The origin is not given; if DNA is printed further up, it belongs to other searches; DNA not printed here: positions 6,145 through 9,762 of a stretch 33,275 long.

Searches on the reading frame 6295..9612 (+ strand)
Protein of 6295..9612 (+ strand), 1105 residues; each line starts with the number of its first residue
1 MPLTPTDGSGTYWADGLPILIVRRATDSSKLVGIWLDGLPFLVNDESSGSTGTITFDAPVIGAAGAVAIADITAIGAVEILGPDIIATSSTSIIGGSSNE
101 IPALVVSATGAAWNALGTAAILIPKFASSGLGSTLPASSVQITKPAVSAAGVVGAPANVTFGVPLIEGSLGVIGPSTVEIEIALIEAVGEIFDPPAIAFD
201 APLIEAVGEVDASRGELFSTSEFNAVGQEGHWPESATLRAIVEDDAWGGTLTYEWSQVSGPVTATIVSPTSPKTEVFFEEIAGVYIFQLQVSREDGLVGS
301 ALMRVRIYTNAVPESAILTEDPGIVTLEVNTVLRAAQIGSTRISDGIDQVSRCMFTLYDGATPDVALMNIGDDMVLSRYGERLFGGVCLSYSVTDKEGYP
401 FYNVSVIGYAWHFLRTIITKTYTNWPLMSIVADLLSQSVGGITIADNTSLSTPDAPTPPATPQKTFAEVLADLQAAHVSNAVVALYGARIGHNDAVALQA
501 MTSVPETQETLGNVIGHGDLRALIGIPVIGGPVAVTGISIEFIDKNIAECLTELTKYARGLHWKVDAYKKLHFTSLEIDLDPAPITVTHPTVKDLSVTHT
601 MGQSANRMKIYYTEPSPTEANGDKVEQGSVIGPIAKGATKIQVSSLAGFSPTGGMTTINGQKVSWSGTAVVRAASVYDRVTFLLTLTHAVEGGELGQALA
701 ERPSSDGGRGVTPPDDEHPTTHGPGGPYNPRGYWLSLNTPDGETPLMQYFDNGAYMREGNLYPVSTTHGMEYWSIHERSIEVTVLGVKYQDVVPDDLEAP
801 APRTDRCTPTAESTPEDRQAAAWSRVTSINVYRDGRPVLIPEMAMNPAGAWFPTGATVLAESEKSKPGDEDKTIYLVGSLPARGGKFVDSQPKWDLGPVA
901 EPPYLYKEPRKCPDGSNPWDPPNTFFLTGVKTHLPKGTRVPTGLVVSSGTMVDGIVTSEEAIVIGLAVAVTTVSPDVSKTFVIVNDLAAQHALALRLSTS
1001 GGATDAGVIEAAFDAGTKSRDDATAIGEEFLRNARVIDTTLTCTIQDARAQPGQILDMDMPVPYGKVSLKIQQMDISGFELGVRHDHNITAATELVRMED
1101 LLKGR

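Call 28: search_protein_families(library=pfam, proteins=[window:6295-9612:+], max_evalue=0.001)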
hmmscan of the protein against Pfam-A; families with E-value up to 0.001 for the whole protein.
window:6295-9612:+ (1105 aa): 1 family
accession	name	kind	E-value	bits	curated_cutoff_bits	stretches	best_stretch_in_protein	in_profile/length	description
PF22352.2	K319L-like_PKD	-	8.8e-10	38.9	27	1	234-305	12-82/84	K319L-like, PKD domain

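Call 48: search_protein_families(library=phrogs, proteins=[window:6295-9612:+], max_evalue=0.00001)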
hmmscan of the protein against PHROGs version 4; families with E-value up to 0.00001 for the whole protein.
window:6295-9612:+ (1105 aa): 0 families
